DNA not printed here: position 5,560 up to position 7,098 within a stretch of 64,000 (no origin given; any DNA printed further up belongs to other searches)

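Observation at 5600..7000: Solo TnpB with a decapitated TnpA (HTH-only remnant): possible domesticated RNA-guided nuclease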

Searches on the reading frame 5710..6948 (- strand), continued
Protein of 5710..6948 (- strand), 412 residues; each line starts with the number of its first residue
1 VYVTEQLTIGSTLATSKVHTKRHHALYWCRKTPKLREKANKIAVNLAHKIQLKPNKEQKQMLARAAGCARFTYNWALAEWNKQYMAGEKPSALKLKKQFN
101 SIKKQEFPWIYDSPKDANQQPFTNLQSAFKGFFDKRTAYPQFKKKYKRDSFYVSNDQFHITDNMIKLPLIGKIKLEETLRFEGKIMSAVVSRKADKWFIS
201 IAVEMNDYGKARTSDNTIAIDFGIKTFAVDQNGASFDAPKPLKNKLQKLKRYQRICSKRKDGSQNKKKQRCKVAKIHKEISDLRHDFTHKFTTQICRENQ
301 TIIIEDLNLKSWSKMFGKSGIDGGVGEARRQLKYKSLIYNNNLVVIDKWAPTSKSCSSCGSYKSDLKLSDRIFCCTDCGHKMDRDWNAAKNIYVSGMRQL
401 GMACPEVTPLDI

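Call 63: find_encoding_contigs(protein=P0161, flank=3000, max_places=3)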
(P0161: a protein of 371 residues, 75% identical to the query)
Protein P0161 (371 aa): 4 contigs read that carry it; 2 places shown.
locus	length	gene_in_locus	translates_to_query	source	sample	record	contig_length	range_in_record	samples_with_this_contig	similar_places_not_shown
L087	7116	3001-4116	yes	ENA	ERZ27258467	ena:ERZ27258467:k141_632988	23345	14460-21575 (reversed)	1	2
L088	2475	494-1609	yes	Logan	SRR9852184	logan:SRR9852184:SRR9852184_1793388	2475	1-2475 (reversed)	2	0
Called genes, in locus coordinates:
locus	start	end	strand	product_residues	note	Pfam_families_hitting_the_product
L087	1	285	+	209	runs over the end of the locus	PF07486:Hydrolase_2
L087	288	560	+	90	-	PF26092:T4_Y16D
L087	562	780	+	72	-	-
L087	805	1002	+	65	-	-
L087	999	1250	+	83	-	-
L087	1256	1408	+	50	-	-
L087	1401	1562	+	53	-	-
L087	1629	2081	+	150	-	PF13328:HD_4 (weak)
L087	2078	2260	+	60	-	-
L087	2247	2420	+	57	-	-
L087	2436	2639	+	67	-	-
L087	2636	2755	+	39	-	PF23876:DUF7230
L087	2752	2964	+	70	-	-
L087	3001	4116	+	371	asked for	PF12323:HTH_OrfB_IS605, PF01385:OrfB_IS605, PF07282:Cas12f1-like_TNB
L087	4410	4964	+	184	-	-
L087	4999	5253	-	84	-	-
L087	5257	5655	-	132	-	-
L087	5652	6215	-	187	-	-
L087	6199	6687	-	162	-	PF00383:dCMP_cyt_deam_1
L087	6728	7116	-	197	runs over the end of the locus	PF17836:PglD_N, PF00132:Hexapep (faint)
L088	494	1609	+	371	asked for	PF12323:HTH_OrfB_IS605, PF01385:OrfB_IS605, PF07282:Cas12f1-like_TNB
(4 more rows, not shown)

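Call 64: find_encoding_contigs(protein=P0162, flank=3000, max_places=3)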
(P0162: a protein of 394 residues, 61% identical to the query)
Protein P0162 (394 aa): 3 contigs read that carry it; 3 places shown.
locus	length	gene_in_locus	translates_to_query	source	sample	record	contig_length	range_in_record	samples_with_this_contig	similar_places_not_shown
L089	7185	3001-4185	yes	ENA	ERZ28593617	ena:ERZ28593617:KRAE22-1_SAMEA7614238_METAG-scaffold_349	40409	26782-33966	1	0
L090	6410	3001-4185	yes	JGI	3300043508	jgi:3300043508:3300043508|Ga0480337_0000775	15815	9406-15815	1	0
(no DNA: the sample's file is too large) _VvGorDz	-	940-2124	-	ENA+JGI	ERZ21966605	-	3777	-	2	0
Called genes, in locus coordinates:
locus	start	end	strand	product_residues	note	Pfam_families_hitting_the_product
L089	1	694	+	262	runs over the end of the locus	PF12705:PDDEXK_1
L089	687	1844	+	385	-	PF01973:MptE-like (faint)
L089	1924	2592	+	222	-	-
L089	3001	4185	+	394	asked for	PF12323:HTH_OrfB_IS605, PF01385:OrfB_IS605, PF07282:Cas12f1-like_TNB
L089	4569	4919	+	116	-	-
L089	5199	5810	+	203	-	-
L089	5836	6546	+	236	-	-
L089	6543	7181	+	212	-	-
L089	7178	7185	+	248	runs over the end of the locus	-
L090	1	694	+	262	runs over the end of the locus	PF12705:PDDEXK_1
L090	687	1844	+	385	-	PF01973:MptE-like (faint)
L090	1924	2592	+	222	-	-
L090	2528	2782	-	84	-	-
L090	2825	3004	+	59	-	-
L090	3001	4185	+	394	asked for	PF12323:HTH_OrfB_IS605, PF01385:OrfB_IS605, PF07282:Cas12f1-like_TNB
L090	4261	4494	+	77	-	-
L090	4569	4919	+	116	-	-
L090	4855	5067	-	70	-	-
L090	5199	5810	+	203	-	-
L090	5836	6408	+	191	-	?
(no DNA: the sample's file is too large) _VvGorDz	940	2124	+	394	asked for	PF12323:HTH_OrfB_IS605, PF01385:OrfB_IS605, PF07282:Cas12f1-like_TNB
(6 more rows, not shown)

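Call 70: find_encoding_contigs(protein=P0157, flank=2500, max_places=3)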
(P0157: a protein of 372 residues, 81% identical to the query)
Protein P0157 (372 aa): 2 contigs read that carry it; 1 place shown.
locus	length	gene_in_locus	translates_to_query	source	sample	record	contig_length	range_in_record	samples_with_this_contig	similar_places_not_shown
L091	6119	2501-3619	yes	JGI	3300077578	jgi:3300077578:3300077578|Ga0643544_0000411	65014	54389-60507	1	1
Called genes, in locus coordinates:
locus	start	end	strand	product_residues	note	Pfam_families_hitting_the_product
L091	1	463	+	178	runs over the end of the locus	-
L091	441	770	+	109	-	PF00583:Acetyltransf_1 (weak), PF13508:Acetyltransf_7 (weak), PF17013:Acetyltransf_15 (weak)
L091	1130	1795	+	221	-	-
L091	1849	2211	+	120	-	-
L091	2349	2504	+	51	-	-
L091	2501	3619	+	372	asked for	PF12323:HTH_OrfB_IS605, PF01385:OrfB_IS605, PF07282:Cas12f1-like_TNB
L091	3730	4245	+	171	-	-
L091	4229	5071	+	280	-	PF14243:R2K_3, PF18299:R2K_2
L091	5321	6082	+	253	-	-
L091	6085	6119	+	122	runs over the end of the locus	-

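Call 71: find_encoding_contigs(protein=P0154, flank=2500, max_places=3)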
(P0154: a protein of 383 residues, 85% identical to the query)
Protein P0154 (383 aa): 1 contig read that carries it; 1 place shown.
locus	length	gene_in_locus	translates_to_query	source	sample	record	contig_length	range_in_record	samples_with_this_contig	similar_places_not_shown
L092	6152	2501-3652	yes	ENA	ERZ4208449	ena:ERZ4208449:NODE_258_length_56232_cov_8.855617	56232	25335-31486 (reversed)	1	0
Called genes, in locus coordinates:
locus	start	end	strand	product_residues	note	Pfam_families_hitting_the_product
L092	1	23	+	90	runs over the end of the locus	-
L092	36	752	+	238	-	PF04446:Thg1, PF14413:Thg1C (weak)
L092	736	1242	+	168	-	-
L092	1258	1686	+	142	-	-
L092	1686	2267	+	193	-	-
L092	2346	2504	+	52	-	-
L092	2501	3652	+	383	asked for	PF12323:HTH_OrfB_IS605, PF01385:OrfB_IS605, PF07282:Cas12f1-like_TNB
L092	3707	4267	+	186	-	-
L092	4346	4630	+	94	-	PF00581:Rhodanese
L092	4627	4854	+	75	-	-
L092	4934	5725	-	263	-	PF00270:DEAD (faint), PF02562:PhoH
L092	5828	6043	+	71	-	-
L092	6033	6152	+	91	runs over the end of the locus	-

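Call 72: find_encoding_contigs(protein=P0159, flank=2500, max_places=3)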
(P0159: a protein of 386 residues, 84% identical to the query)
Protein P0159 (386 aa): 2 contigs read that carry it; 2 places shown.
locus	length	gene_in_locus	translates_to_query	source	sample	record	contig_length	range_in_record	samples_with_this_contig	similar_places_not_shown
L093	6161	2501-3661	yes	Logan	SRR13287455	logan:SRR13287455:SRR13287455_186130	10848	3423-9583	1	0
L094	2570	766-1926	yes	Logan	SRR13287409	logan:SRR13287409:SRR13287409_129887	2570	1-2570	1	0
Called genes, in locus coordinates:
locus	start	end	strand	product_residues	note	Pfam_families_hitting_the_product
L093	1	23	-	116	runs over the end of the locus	-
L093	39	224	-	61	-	-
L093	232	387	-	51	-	-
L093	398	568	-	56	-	-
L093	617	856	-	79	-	-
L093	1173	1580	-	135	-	-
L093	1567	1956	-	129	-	-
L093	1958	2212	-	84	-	-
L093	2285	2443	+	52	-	-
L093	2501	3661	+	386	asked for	PF12323:HTH_OrfB_IS605, PF01385:OrfB_IS605, PF07282:Cas12f1-like_TNB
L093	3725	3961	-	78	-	-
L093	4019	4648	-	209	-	-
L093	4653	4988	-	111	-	-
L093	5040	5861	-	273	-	-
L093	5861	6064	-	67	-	-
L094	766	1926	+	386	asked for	PF12323:HTH_OrfB_IS605, PF01385:OrfB_IS605, PF07282:Cas12f1-like_TNB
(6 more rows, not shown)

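Call 107: find_related_loci(query=window:5710-6822:-, collection=genome_contigs, flank=2500)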
Query window:5710-6822:- (370 aa) in genome_contigs; peptide patterns used: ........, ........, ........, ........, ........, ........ (x = any residue, [..] = any of these).
28 stretches matched a pattern; 1 encode a relative of the query (tblastn E <= 1e-3); 1 distinct loci.
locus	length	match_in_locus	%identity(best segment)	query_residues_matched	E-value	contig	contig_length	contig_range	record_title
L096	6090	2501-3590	33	6-369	2e-48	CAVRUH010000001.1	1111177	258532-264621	MAG: Waddliaceae bacterium isolate MFD02248.bin.2.105 genome assembly, contig: contig_19355, whole genome shotgun sequen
